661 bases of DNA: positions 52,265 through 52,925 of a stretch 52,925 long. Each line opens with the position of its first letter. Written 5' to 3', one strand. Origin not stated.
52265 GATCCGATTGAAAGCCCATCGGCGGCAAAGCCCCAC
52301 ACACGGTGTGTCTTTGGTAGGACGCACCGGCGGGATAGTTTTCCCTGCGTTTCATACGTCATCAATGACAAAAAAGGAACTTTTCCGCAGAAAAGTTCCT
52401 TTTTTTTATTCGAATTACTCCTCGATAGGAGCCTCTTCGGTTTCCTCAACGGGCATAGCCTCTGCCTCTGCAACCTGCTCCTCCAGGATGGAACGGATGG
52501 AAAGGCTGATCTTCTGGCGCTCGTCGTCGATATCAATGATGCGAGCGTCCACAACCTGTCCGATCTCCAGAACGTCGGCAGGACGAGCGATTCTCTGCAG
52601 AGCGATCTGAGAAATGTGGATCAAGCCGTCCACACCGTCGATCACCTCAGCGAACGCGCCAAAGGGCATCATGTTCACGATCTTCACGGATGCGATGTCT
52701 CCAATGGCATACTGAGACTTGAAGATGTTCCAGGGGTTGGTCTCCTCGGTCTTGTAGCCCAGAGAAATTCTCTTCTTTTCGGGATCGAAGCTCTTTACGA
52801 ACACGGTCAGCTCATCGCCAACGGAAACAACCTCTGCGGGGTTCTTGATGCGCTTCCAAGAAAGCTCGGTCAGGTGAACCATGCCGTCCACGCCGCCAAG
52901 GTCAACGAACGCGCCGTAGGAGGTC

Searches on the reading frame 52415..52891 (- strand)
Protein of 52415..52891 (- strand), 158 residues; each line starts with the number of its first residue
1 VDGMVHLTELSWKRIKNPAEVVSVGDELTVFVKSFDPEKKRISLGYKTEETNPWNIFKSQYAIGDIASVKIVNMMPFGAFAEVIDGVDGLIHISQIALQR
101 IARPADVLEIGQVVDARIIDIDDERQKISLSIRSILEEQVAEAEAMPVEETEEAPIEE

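Call 16: search_protein_families(library=pfam, proteins=[window:52415-52891:-], max_evalue=0.0001)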
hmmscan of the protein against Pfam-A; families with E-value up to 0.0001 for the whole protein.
window:52415-52891:- (158 aa): 3 families
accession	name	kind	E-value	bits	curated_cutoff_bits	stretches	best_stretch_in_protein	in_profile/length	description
PF00575.29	S1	-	5.9e-28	97.5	22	2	62-133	3-74/74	S1 RNA binding domain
PF23459.1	S1_RRP5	-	1.8e-07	32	27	0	76-131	16-71/72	RRP5 S1 domain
PF21710.3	Spt6_S1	-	5.5e-05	23.8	27.5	0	62-133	15-87/91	Spt6, S1/OB domain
